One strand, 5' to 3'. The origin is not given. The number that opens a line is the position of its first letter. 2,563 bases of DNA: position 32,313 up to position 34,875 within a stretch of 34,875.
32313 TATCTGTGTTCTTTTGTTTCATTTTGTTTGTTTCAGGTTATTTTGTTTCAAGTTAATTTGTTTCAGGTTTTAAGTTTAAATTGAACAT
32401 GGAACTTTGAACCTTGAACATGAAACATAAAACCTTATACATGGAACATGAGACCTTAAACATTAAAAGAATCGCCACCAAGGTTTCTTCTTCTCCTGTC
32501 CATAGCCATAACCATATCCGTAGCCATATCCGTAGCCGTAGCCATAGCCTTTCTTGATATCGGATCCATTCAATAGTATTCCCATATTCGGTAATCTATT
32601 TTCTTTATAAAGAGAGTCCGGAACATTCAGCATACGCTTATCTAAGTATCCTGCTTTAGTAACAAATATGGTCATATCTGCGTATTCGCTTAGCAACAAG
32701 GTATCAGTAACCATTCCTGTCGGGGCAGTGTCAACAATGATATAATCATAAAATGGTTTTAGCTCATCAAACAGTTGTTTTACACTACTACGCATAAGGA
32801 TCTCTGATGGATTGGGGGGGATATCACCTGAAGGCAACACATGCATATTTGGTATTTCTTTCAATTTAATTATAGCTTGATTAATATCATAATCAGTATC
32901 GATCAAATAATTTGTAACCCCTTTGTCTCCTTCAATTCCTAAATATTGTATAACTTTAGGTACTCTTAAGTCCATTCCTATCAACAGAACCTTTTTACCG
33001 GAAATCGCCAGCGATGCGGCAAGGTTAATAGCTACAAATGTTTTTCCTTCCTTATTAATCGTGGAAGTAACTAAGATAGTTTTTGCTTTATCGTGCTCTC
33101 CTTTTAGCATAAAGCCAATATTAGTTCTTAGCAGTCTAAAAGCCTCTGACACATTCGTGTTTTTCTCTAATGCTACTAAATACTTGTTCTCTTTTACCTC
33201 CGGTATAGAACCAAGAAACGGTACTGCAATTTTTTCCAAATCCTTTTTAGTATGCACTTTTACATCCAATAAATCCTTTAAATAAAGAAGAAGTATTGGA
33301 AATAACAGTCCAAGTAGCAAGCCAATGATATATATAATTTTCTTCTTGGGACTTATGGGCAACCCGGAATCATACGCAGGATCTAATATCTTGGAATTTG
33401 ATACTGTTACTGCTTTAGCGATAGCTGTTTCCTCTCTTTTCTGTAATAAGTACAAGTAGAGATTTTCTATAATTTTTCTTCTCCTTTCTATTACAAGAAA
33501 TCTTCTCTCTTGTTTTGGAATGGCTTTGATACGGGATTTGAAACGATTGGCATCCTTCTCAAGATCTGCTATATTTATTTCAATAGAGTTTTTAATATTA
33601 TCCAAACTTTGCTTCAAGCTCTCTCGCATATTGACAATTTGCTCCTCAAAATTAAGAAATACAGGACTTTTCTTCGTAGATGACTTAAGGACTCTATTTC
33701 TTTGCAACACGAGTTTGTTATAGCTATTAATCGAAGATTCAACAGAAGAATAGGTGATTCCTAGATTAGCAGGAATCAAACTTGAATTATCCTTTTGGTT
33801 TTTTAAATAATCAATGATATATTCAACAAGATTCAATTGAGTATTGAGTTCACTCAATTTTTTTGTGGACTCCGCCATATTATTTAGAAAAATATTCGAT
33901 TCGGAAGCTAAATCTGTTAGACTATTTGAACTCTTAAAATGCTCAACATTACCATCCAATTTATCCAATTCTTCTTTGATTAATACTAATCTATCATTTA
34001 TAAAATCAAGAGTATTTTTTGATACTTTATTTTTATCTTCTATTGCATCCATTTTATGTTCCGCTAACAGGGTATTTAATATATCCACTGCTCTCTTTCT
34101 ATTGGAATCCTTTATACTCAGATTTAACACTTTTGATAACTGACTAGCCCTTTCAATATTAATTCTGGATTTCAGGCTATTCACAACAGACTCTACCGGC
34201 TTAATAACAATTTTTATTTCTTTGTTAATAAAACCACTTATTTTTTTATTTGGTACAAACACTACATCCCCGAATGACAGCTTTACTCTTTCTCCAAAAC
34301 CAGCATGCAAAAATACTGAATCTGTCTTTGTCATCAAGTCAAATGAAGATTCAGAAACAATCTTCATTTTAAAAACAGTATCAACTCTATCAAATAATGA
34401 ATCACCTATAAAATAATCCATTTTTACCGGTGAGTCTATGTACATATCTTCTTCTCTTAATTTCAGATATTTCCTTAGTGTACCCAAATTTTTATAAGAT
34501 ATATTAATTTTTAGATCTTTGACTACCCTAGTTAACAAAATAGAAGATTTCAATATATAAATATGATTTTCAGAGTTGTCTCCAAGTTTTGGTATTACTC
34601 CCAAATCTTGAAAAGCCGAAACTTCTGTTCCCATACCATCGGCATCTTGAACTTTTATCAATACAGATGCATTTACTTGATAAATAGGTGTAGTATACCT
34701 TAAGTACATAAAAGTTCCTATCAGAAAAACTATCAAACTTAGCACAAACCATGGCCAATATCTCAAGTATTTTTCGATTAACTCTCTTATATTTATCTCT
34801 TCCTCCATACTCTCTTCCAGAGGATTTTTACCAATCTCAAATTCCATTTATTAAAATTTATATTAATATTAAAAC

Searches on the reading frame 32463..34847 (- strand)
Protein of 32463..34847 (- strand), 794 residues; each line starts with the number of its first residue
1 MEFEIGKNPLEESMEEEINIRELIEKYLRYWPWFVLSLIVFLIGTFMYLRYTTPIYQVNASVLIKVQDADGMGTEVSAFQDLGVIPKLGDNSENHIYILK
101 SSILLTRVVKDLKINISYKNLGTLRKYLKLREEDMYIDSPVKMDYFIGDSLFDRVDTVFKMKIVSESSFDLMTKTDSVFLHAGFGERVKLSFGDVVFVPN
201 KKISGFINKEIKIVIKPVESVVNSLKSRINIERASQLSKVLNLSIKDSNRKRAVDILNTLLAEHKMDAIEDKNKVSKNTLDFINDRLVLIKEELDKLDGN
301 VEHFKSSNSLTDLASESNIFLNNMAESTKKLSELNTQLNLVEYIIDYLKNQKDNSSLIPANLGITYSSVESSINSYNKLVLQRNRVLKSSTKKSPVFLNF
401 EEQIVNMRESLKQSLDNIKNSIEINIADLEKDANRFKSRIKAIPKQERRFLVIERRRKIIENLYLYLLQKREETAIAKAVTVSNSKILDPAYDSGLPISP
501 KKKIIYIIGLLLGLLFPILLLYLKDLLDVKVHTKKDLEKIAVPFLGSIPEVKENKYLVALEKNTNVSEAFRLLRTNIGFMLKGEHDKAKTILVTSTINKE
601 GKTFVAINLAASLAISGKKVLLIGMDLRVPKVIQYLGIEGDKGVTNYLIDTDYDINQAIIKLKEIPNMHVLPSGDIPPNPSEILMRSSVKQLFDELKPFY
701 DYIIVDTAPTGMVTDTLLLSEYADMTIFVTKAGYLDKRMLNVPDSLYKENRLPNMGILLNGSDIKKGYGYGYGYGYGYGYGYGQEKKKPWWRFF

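Call 26: search_protein_families(library=pfam, proteins=[window:32463-34847:-])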
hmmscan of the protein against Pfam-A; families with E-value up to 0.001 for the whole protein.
window:32463-34847:- (794 aa): 5 families
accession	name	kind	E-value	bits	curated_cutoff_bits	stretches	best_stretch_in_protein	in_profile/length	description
PF13614.12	AAA_31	-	4.5e-12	46.7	27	1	600-731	13-148/177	AAA domain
PF13807.11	GNVR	-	9.1e-12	45.2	27.7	1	448-524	4-80/82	G-rich domain on putative tyrosine kinase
PF02706.20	Wzz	-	8.5e-07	29.6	25.5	1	16-112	1-91/91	Chain length determinant protein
PF01656.29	CbiA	-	1.9e-05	25.1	25.4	1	591-641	1-50/125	CobQ/CobB/MinD/ParA nucleotide binding domain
PF10609.15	ParA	-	0.00023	21.1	27.1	1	589-710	4-123/246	NUBPL iron-transfer P-loop NTPase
